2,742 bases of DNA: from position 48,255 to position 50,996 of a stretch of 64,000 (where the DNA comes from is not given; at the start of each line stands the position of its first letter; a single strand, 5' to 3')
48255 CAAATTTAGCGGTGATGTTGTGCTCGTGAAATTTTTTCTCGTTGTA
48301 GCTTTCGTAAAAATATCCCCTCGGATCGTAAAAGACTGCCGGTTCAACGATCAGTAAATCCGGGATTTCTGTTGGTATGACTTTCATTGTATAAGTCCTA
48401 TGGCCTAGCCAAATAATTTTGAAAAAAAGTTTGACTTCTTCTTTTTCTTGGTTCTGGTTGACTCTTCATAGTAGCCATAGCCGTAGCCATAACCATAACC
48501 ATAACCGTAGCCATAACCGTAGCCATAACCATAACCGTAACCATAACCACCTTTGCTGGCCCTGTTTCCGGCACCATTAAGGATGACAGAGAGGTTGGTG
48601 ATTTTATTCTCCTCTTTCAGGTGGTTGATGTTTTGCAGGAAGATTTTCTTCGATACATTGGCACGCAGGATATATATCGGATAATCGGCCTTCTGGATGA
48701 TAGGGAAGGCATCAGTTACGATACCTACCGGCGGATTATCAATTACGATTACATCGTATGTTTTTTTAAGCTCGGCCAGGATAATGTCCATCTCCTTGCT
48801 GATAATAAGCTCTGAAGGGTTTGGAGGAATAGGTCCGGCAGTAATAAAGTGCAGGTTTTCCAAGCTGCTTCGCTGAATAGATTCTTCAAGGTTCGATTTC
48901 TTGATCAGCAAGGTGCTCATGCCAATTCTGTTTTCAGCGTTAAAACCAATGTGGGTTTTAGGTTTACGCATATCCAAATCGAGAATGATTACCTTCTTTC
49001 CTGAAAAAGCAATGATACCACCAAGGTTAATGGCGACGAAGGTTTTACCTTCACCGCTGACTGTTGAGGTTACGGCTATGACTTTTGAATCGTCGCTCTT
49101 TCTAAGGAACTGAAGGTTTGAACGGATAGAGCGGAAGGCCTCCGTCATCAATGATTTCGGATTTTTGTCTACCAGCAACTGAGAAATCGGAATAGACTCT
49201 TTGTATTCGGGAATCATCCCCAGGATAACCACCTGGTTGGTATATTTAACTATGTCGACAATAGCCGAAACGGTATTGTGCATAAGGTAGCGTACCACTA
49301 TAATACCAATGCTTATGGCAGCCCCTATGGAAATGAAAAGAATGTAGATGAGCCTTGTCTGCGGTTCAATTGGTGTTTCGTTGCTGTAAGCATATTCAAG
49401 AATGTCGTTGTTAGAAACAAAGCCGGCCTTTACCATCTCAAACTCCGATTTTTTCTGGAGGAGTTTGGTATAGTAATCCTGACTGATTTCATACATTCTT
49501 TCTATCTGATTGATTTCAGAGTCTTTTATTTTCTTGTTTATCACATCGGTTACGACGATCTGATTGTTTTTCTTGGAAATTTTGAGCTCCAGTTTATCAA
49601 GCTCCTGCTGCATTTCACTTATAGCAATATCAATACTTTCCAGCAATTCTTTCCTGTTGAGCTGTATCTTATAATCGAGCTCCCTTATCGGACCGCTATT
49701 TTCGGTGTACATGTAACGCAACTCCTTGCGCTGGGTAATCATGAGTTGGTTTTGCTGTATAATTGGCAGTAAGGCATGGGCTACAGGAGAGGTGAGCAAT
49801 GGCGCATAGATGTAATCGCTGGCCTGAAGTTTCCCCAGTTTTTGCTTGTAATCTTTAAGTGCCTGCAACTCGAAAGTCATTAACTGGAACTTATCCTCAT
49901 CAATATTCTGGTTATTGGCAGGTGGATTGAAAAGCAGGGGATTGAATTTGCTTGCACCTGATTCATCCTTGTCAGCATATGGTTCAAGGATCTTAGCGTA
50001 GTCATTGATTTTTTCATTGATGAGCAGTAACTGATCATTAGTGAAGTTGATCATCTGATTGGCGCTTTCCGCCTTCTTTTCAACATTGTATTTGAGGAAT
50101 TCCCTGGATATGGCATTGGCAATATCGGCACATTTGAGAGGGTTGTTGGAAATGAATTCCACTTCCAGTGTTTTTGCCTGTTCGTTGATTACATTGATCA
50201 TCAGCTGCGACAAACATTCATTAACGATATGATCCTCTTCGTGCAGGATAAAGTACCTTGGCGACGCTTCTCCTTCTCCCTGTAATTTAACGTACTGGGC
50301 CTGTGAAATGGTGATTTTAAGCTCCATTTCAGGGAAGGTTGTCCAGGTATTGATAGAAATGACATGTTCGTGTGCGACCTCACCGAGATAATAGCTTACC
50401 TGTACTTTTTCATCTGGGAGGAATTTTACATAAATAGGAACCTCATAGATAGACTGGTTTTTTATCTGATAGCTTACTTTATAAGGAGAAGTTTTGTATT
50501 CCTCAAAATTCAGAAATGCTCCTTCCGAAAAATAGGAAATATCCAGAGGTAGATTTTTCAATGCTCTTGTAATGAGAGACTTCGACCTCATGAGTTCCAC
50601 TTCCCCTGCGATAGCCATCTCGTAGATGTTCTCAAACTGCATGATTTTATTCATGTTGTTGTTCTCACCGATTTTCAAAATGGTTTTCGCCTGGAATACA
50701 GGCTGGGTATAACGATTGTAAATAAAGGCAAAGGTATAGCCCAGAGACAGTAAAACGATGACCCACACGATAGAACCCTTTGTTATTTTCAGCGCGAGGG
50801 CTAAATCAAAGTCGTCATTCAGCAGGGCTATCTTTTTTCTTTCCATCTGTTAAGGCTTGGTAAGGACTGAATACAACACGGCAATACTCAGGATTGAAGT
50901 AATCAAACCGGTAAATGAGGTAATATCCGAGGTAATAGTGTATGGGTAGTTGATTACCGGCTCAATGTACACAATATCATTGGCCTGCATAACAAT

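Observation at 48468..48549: Exceptionally long (GY)12Y tyrosine cluster at the BY-kinase C-terminus, encoded by a hexanucleotide microsatellite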

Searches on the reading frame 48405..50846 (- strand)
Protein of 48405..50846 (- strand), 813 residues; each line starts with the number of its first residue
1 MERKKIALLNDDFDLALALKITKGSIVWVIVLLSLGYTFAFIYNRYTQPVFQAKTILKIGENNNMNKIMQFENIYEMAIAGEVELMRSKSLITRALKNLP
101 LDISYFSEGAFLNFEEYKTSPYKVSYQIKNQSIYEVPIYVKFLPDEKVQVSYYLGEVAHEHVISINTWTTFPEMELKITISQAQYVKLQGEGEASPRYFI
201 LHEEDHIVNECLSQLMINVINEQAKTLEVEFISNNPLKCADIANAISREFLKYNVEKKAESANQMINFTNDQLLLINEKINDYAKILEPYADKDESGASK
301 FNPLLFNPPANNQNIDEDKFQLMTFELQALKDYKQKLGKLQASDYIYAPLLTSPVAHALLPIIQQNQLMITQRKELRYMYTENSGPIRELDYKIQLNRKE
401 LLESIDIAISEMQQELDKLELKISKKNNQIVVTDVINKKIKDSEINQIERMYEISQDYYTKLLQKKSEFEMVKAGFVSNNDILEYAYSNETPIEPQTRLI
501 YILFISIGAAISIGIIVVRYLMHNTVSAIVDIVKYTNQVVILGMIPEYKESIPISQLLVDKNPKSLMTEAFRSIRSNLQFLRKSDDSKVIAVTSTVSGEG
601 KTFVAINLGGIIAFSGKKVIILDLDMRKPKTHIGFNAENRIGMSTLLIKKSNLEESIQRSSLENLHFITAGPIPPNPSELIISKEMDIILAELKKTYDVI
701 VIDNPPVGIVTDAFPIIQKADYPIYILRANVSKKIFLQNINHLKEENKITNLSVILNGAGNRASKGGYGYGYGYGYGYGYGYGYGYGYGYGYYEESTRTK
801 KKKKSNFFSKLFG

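Call 5: search_protein_families(library=pfam, proteins=[window:48405-50846:-], max_evalue=0.01)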
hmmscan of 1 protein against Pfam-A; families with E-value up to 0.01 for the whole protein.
window:48405-50846:- (813 aa): 6 families
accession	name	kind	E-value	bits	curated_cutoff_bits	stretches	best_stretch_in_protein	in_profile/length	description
PF13614.12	AAA_31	-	2.2e-13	51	27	1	587-711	1-133/177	AAA domain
PF13807.11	GNVR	-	3.3e-11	43.4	27.7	1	447-520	8-81/82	G-rich domain on putative tyrosine kinase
PF01656.29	CbiA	-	6.5e-08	33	25.4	1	590-762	1-86/125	CobQ/CobB/MinD/ParA nucleotide binding domain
PF02706.20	Wzz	-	1.3e-05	25.8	25.5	1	12-99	2-91/91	Chain length determinant protein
PF10609.15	ParA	-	0.00014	21.8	27.1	1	588-706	4-121/246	NUBPL iron-transfer P-loop NTPase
PF09140.17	MipZ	-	0.0014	18.4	20.7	1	589-705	2-108/262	ATPase MipZ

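Call 6: search_protein_families(library=ncbifam, proteins=[window:48405-50846:-], max_evalue=0.01)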
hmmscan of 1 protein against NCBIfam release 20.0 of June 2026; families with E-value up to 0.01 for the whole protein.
window:48405-50846:- (813 aa): 17 families
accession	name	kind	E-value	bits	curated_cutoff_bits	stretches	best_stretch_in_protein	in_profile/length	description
NF008568.0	PRK11519.1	equivalog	1e-60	205.8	1068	2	441-778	368-715/720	tyrosine-protein kinase Wzc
TIGR01007.1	eps_fam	subfamily_domain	4.5e-49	166.8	108.05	1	569-773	1-204/204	polysaccharide biosynthesis tyrosine autokinase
NF007350.0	PRK09841.1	equivalog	4.9e-48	163.8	1248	2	556-780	501-722/726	tyrosine-protein kinase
TIGR01005.1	eps_transp_fam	subfamily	2.4e-34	118.6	411.7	2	559-799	518-749/754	exopolysaccharide transport protein family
TIGR03029.1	EpsG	equivalog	1.2e-30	106.6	313.8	1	556-746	72-259/274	chain length determinant protein tyrosine kinase EpsG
TIGR03018.1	pepcterm_TyrKin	hypoth_equivalog_domain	4.6e-29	101.2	230.65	1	558-747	2-200/207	XrtA-associated tyrosine autokinase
TIGR01968.1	minD_bact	equivalog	7.7e-13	48.4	212.9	1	588-757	2-171/261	septum site-determining protein MinD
TIGR03017.1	EpsF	equivalog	2.7e-09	36.2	422.75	1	224-536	131-435/444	chain length determinant protein EpsF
TIGR03371.1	cellulose_yhjQ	equivalog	1.4e-07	31.3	157.85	1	588-745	2-163/246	cellulose biosynthesis protein BcsQ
NF041546.1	ParA_partition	equivalog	2.6e-07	30.4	180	1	589-669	1-82/203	ParA family partition ATPase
TIGR03007.1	pepcterm_ChnLen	equivalog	2.7e-07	29.2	278.85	1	207-547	105-462/498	XrtA system polysaccharide chain length determinant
TIGR01969.1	minD_arch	subfamily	3e-07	29.9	201.75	1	589-761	2-172/251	cell division ATPase MinD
TIGR03453.1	partition_RepA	equivalog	1e-06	27.9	348.45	1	571-626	88-143/387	plasmid partitioning protein RepA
NF008079.0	PRK10818.1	equivalog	0.00016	21.1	508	1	588-732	3-148/270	septum site-determining protein MinD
NF010443.0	PRK13869.1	subfamily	0.00081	18.3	446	0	580-627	114-161/405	plasmid-partitioning protein RepA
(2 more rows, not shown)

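Call 7: find_homologous_proteins(query=window:48405-50846:-, max_evalue=1e-10)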
Query window:48405-50846:- (813 aa): 33 proteins with E <= 1e-10 among 8000 candidates.
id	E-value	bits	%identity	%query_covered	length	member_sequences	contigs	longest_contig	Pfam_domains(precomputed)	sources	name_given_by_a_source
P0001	0.0e+0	1094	62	95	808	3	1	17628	PF02706.21,PF01656.30,PF13614.13,PF13807.12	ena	-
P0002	8.5e-286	968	72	76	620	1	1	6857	PF02706.21,PF13807.12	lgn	-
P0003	1.7e-260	885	61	83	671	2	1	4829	PF01656.30,PF13614.13,PF13807.12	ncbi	ncbi:MAG: GumC family protein, partial [Flavobacteriales bacterium]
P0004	2.1e-227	775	46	93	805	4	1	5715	PF02706.21,PF01656.30,PF13614.13,PF13807.12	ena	-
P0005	2.3e-226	772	47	93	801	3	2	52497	PF02706.21,PF01656.30,PF13614.13,PF13807.12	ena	-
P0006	2.4e-223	762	46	94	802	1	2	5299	PF02706.21,PF01656.30,PF13614.13,PF13807.12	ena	-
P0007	2.4e-220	752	46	100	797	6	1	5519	PF01656.30,PF13614.13,PF13807.12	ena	-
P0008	2.0e-185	636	41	94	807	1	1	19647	PF10609.16,PF01656.30,PF13614.13,PF13807.12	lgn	-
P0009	8.9e-174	598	41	97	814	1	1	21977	PF10609.16,PF01656.30,PF13614.13,PF09140.18,PF13807.12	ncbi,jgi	-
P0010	8.7e-171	588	38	95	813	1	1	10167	PF02706.21,PF01656.30,PF13614.13,PF13807.12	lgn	-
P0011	1.2e-168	581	39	97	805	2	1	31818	PF02706.21,PF10609.16,PF01656.30,PF13614.13,PF09140.18,PF13807.12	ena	-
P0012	7.1e-167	575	37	95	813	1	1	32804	PF02706.21,PF01656.30,PF13614.13,PF13807.12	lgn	-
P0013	2.1e-166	574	37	99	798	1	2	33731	PF02706.21,PF01656.30,PF13614.13,PF13807.12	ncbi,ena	-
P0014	3.7e-166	573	39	100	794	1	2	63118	PF02706.21,PF10609.16,PF01656.30,PF13614.13,PF09140.18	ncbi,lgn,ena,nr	ncbi:MAG: polysaccharide biosynthesis tyrosine autokinase [Bacteroidales bacterium]|nr:polysaccharid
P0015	3.2e-164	566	38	93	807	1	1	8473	PF02706.21,PF01656.30,PF13614.13,PF13807.12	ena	-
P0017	1.4e-163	564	39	94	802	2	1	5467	PF02706.21,PF10609.16,PF01656.30,PF13614.13,PF09140.18,PF13807.12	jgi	jgi:capsular exopolysaccharide synthesis family protein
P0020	3.8e-71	259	29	85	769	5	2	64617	PF02706.21,PF10609.16,PF13614.13,PF13807.12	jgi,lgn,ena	-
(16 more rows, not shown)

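Call 11: find_related_loci(query=A1, collection=genome_contigs, flank=3000)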
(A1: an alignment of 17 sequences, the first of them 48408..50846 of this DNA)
Query A1 (813 aa) in genome_contigs; peptide patterns used: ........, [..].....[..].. (x = any residue, [..] = any of these).
600 stretches matched a pattern (row limit reached: there are more); 594 encode a relative of the query (tblastn E <= 1e-3); the best 80 are kept; 80 distinct loci.
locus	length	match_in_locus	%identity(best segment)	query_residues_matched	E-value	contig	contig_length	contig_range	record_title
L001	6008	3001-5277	44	1-770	0e+0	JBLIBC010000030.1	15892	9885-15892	MAG: Glaciecola sp. isolate 3300053770_67 Ga0535642_0003535, whole genome shotgun sequence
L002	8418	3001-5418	44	1-801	0e+0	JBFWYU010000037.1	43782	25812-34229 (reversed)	MAG: Bacteroidia bacterium isolate CA_2019_TPBS_171 NODE_5033_length_43782_cov_5.408705_TPBS, whole genome shotgun seque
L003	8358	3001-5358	42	1-781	0e+0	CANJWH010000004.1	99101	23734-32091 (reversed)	MAG: Bacteroidetes bacterium isolate RH-23may17-764 genome assembly, contig: RH-23may17-C1462, whole genome shotgun sequ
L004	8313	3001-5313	41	1-773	1e-179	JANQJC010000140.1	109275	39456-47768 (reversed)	MAG: Flavobacteriales bacterium isolate PL25a_bin.101 k99_175794, whole genome shotgun sequence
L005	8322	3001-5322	40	3-775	2e-177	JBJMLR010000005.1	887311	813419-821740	MAG: Bacteroidia bacterium isolate H3_16_all_fractions_metab_conc_113_RIFCSPLOWO2_12_FULL_35_15_curated_45_0 k255_484728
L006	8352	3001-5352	41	4-795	9e-177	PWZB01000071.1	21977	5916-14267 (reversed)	MAG: Bacteroidales bacterium isolate T3Sed10_157R1 T3-Sed10-C4084, whole genome shotgun sequence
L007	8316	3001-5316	42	3-775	6e-176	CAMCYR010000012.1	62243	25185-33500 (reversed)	MAG: Chitinophaga pinensis isolate MsH-01oct19-148 genome assembly, contig: MsH-01oct19-C648, whole genome shotgun seque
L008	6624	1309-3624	42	3-775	4e-175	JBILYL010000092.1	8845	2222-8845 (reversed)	MAG: Bacteroidia bacterium isolate ME2019-02-15D0_3300044639_group8_bin100 Rohwer_bin406_scaffold_686_c1, whole genome s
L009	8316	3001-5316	42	1-773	5e-175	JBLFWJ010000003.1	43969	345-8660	MAG: Bacteroidia bacterium isolate 3300053785_147 Ga0535658_0001178, whole genome shotgun sequence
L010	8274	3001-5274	40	4-764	2e-173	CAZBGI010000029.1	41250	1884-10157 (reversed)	MAG TPA_asm: uncultured Bacteroidales bacterium isolate SRP252850_co1_28 genome assembly, contig: NODE_1439_length_41250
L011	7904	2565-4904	41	1-783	5e-173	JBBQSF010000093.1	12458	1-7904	MAG: Bacteroidales bacterium isolate Co_metawrap_1733 Cmw_1733_k141_8126317_length_12458_cov_36.0000, whole genome shotg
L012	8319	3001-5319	41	3-775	3e-168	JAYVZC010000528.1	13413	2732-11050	MAG: Bacteroidota bacterium isolate GL88_DN_metabinner_4 GL88_DN_metabinner_4_527, whole genome shotgun sequence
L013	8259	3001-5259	39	4-759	5e-168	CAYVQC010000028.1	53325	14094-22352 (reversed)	MAG TPA_asm: uncultured Bacteroidales bacterium isolate SRP252850_co1_394 genome assembly, contig: NODE_817_length_53325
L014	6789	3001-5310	40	3-777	4e-167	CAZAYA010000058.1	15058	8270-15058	MAG TPA_asm: uncultured Flavobacteriales bacterium isolate SRP332253_co2_23 genome assembly, contig: NODE_3787_length_15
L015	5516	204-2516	40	3-775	2e-168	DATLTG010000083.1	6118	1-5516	MAG TPA_asm: Bacteroidia bacterium isolate SMAG_U13950 k141_128913, whole genome shotgun sequence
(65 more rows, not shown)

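Call 12: find_related_loci(query=window:48408-50846:-, collection=metagenome_contigs, flank=3000)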
Query window:48408-50846:- (813 aa) in metagenome_contigs; peptide patterns used: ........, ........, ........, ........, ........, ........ (x = any residue, [..] = any of these).
220 stretches matched a pattern; 6 encode a relative of the query (tblastn E <= 1e-3); 6 distinct loci.
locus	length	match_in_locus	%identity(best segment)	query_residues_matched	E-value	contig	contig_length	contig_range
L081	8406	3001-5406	74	1-812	0e+0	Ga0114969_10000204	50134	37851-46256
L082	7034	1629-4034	62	3-813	0e+0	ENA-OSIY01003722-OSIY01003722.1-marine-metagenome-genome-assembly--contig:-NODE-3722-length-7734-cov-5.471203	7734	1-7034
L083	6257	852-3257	62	3-813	0e+0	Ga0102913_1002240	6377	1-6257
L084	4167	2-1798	65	210-813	0e+0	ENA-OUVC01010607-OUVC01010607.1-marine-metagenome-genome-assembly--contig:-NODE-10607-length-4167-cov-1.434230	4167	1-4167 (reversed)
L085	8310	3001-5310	62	3-775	0e+0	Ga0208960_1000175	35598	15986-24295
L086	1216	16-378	77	693-813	2e-29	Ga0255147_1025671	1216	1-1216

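Call 23: find_encoding_contigs(protein=window:48405-50846:-, flank=3000, max_places=10)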
Protein window:48405-50846:- (813 aa): 1 contig read that carries it; 1 place shown.
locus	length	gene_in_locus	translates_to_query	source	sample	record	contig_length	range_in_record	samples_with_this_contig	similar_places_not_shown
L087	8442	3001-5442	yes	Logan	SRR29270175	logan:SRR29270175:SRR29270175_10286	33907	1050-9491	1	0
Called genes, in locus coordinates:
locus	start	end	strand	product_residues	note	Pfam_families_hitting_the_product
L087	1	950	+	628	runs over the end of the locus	PF13522:GATase_6, PF13537:GATase_7, PF00733:Asn_synthase, PF06508:QueC (weak)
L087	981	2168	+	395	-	PF13439:Glyco_transf_4, PF13477:Glyco_trans_4_2, PF13579:Glyco_trans_4_4, PF00534:Glycos_transf_1, PF13692:Glyco_trans_1_4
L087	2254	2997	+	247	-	PF02563:Poly_export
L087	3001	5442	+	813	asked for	-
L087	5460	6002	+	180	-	PF00908:dTDP_sugar_isom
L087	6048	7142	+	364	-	PF00953:Glycos_transf_4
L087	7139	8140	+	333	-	PF01464:SLT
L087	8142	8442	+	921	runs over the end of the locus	PF00005:ABC_tran (faint), PF02463:SMC_N (faint), PF03193:RsgA_GTPase (faint), PF13191:AAA_16 (faint), PF13555:AAA_29 (faint), PF20703:nSTAND1 (faint), PF17760:UvrA_inter, PF17755:UvrA_DNA-bind, +1 more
